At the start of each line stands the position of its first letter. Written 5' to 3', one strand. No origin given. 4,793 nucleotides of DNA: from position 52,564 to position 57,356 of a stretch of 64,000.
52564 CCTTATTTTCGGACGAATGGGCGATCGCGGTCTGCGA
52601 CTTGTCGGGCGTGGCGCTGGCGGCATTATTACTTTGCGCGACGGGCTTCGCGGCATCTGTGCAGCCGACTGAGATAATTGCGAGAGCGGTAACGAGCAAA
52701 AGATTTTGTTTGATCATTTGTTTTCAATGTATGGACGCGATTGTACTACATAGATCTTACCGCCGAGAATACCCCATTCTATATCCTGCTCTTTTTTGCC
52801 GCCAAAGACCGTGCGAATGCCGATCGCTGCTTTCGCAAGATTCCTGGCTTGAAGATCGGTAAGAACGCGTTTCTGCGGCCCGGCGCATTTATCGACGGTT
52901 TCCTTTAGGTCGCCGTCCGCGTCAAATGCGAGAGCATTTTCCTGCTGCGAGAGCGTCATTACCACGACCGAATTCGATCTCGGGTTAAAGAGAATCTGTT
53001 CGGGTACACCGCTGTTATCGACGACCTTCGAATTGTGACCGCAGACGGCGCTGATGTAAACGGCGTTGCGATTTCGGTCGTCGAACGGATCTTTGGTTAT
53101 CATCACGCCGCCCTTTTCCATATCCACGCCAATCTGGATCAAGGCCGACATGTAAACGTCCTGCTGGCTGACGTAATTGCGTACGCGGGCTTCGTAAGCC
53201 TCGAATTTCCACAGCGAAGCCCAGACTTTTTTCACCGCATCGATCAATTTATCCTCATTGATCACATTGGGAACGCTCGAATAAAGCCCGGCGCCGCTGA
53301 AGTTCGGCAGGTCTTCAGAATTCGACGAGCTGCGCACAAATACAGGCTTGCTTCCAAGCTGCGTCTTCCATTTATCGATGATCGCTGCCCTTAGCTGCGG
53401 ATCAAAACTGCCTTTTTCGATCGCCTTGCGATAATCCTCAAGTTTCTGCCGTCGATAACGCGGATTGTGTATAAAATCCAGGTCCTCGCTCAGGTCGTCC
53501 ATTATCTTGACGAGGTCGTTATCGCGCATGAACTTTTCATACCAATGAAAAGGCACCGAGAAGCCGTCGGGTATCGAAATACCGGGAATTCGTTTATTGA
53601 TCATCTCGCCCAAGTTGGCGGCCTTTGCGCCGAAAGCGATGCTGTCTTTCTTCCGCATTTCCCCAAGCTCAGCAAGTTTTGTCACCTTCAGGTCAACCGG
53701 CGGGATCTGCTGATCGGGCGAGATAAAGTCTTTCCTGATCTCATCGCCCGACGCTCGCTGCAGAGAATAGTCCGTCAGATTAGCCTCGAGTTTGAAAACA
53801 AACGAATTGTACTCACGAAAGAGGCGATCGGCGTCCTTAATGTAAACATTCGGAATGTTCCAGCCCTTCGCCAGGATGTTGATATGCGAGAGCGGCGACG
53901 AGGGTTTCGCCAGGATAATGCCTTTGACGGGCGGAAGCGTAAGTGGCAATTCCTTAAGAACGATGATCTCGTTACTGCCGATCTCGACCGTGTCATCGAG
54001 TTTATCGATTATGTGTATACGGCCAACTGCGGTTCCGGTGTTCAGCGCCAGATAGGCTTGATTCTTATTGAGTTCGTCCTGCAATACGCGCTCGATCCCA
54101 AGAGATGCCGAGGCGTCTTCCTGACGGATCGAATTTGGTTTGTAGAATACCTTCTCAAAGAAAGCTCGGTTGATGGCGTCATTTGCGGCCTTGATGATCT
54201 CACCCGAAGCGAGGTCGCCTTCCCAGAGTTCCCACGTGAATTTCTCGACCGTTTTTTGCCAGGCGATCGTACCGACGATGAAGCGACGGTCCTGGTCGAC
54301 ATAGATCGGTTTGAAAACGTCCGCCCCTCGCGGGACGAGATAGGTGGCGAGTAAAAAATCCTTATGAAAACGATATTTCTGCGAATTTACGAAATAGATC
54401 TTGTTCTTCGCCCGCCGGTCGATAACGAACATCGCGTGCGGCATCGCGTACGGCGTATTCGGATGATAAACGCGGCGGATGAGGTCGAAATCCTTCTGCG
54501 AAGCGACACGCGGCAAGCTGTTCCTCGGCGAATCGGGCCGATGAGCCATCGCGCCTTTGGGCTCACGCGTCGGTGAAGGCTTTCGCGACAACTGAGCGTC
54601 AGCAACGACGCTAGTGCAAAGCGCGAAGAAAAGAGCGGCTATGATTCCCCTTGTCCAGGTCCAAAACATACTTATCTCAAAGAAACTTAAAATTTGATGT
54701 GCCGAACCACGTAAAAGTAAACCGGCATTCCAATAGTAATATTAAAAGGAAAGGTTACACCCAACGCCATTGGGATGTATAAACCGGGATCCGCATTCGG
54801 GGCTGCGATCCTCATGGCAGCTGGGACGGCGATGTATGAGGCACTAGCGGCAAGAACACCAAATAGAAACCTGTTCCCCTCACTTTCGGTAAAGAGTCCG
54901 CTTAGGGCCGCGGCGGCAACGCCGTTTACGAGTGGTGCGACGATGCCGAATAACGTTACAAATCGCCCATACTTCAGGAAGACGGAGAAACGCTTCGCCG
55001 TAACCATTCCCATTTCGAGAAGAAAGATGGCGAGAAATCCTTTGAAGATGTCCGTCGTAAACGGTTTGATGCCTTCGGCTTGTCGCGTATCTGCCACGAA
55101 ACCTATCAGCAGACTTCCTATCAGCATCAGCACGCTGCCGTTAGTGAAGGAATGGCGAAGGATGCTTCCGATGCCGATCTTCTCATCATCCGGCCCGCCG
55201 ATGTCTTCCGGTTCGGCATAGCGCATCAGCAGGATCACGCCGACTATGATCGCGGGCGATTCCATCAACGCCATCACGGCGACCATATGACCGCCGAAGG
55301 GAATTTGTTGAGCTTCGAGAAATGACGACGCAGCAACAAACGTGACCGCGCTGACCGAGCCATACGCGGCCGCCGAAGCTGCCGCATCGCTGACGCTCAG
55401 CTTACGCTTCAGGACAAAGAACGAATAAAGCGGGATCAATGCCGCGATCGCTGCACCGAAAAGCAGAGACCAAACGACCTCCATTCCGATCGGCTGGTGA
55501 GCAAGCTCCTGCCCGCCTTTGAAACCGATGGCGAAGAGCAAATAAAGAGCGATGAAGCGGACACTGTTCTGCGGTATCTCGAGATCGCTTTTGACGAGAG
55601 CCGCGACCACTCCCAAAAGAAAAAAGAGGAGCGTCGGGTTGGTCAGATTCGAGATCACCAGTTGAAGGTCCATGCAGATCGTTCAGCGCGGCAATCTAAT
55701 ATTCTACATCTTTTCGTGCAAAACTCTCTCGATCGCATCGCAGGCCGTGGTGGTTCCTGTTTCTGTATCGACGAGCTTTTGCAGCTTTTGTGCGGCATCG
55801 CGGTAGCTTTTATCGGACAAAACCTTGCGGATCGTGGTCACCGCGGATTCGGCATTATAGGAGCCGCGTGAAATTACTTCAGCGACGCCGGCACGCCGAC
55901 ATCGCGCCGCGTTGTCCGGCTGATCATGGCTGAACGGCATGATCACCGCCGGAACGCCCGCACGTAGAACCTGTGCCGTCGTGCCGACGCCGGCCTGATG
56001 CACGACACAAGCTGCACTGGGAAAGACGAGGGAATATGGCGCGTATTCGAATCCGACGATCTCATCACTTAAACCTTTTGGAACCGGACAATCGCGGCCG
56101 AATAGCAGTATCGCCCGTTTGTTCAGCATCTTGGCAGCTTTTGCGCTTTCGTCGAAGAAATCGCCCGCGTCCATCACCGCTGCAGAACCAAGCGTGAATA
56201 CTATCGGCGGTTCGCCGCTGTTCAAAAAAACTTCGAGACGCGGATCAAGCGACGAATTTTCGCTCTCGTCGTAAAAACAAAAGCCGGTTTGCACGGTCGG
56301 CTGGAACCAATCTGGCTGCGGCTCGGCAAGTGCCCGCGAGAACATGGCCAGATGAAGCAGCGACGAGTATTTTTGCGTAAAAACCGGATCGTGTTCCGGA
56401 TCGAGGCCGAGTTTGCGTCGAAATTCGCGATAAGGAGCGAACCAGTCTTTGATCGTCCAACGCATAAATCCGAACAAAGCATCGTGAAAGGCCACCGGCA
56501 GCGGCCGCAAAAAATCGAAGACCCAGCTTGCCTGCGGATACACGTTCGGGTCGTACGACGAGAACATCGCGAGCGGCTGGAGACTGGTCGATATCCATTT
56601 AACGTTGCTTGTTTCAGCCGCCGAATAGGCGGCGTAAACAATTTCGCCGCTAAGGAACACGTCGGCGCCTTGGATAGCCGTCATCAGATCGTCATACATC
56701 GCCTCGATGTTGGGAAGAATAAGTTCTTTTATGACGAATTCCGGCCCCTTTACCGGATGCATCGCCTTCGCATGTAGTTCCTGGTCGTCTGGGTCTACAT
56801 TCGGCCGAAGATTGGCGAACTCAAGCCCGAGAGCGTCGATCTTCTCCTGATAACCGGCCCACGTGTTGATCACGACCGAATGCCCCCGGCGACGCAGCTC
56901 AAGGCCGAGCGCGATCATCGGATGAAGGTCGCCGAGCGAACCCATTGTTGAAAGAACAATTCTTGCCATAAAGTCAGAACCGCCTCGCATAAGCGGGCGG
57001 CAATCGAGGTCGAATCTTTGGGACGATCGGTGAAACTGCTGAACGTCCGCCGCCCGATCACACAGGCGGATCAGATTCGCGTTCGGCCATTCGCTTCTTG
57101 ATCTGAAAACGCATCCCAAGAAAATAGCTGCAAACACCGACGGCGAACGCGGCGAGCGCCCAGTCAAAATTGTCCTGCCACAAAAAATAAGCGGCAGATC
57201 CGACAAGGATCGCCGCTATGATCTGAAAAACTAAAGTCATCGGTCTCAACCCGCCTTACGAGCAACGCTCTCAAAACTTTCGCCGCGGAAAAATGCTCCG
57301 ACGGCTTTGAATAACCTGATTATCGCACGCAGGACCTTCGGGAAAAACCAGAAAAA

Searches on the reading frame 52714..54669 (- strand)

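Call 40: search_protein_families(library=pfam, proteins=[window:52714-54669:-], max_evalue=0.001)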
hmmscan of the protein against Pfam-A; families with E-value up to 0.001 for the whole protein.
window:52714-54669:- (651 aa): 1 family
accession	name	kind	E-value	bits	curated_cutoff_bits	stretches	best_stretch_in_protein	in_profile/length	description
PF01326.24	PPDK_N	-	8.5e-52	176.9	27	1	346-647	4-309/328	Pyruvate phosphate dikinase, AMP/ATP-binding domain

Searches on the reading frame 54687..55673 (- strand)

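Call 40: search_protein_families(library=pfam, proteins=[window:54687-55673:-], max_evalue=0.001)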
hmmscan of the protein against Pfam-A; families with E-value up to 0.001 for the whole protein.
window:54687-55673:- (328 aa): 1 family
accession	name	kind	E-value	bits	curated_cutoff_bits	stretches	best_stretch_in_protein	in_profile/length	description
PF05982.17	Sbt_1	-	1.8e-113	379.4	27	1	13-323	1-307/308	Na+-dependent bicarbonate transporter superfamily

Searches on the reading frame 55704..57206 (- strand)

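Call 24: search_protein_families(library=ncbifam, proteins=[window:55704-57206:-], max_evalue=0.001)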
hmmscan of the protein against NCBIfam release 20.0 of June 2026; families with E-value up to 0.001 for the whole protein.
window:55704-57206:- (500 aa): 6 families
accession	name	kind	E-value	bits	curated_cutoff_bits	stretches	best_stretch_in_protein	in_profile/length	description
TIGR01426.2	MGT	subfamily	2.2e-20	73.1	260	1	308-497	207-392/393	macrolide family glycosyltransferase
TIGR04516.1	glycosyl_450act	subfamily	9.3e-16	57.9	440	1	381-494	299-412/418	activator-dependent family glycosyltransferase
NF000354.1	glycotrans_Rgt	equivalog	1.1e-13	51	800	1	305-447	215-355/411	rifamycin-inactivating glycosyltransferase Rgt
NF033129.1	macro_glyco_Mgt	subfamily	3.4e-11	42.8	700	1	335-496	229-392/393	macrolide-inactivating glycosyltransferase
TIGR01133.1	murG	equivalog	7.6e-08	31.7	250.25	1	397-477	255-342/353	undecaprenyldiphospho-muramoylpentapeptide beta-N-acetylglucosaminyltransferase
NF000362.1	self_GT_OleI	exception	9.4e-08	31.6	700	1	330-498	253-422/424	OleI family self-immunity macrolide glycosyltransferase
